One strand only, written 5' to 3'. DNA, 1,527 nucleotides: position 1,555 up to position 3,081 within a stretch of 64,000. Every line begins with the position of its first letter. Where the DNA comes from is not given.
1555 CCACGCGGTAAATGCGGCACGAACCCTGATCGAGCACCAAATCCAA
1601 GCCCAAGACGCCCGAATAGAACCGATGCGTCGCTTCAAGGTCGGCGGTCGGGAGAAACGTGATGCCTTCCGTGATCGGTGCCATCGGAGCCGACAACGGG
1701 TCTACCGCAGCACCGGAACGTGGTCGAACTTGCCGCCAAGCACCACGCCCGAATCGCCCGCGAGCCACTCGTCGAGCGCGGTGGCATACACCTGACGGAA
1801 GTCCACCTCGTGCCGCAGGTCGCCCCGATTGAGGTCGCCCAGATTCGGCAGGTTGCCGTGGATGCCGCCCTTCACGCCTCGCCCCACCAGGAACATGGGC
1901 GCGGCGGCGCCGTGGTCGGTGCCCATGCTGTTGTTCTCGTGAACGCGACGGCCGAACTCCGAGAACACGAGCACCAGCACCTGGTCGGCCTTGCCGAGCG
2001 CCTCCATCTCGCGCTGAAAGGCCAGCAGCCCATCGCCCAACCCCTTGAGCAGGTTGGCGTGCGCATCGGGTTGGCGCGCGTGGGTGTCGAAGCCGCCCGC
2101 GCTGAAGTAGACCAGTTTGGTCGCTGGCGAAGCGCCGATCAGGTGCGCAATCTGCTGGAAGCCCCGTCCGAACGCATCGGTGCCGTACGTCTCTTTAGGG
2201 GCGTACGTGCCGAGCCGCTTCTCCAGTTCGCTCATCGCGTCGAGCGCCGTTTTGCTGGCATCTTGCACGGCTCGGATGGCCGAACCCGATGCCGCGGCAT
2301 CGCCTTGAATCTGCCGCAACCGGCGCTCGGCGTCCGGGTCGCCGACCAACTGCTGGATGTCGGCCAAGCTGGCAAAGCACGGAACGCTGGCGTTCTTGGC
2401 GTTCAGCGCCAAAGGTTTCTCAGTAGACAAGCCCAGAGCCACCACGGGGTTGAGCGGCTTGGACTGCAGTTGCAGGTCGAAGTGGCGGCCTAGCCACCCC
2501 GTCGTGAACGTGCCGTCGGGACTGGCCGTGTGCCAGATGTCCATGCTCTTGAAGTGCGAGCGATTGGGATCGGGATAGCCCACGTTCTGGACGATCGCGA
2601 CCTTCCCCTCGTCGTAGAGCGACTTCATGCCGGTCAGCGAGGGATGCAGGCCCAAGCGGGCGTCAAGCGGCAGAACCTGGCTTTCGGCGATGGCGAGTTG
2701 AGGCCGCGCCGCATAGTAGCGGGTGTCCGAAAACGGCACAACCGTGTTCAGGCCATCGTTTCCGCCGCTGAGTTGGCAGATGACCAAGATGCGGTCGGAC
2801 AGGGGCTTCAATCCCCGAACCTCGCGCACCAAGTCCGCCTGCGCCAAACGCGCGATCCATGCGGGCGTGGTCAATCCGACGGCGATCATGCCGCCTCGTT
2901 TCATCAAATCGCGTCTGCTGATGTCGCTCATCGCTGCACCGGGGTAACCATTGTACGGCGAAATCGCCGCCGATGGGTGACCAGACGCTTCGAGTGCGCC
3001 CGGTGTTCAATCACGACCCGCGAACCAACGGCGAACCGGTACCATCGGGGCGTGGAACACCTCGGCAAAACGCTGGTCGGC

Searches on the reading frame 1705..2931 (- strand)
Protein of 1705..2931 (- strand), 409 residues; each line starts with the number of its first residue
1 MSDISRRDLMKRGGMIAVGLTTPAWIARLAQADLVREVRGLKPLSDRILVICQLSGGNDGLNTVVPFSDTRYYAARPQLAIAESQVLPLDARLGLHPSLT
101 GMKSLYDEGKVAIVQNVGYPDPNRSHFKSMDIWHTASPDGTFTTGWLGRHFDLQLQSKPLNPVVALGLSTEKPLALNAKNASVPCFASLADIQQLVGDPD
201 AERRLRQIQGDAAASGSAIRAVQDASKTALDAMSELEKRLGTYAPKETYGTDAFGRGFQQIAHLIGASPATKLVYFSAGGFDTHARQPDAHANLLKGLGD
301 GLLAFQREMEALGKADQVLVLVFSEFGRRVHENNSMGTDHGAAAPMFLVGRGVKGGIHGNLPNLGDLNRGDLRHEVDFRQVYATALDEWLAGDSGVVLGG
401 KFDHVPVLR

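Call 117: find_encoding_contigs(protein=window:1705-2931:-, flank=10000, max_places=2)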
Protein window:1705-2931:- (409 aa): no gene with exactly this product is on record in the collection.
